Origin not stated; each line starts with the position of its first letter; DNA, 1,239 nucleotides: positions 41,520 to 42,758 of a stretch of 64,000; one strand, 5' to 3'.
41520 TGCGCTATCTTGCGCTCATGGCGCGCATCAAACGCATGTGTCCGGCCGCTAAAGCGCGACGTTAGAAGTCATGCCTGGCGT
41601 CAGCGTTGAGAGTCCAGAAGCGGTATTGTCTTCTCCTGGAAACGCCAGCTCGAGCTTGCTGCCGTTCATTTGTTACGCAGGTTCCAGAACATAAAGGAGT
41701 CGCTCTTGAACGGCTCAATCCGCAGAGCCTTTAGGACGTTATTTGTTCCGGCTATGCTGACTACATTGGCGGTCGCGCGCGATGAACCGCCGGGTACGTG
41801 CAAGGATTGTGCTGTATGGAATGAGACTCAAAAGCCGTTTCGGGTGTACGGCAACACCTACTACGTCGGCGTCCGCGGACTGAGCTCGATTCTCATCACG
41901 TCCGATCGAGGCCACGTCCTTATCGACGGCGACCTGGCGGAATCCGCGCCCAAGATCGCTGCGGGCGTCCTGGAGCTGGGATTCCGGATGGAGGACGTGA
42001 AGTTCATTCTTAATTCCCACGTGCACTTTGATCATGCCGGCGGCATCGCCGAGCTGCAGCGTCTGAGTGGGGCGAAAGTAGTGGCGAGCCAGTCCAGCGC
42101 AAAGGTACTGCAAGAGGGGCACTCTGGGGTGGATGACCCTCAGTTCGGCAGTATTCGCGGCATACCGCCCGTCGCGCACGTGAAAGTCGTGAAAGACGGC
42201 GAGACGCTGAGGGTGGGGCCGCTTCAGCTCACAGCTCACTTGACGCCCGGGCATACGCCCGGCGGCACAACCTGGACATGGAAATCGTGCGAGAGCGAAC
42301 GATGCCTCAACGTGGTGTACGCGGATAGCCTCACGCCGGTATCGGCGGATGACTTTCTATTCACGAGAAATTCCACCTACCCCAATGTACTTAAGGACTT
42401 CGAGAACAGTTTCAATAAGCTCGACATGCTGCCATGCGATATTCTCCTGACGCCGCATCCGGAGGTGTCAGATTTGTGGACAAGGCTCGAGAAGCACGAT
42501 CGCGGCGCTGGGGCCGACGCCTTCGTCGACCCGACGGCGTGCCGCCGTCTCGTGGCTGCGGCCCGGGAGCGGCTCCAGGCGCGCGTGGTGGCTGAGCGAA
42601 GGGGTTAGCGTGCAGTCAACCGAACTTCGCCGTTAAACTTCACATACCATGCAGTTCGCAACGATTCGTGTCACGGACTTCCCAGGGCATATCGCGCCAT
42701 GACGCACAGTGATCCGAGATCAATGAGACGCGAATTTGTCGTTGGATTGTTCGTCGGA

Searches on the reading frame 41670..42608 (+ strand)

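Call 75: search_protein_families(library=pfam, proteins=[window:41670-42608:+], max_evalue=0.00001)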
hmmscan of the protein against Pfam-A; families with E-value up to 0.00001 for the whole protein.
window:41670-42608:+ (312 aa): 2 families
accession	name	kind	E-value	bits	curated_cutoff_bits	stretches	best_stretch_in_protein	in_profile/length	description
PF00753.33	Lactamase_B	-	3.3e-16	60.2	22.7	1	68-200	3-135/196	Metallo-beta-lactamase superfamily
PF12706.13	Lactamase_B_2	-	2.5e-06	27.7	27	1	107-195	28-111/200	Beta-lactamase superfamily domain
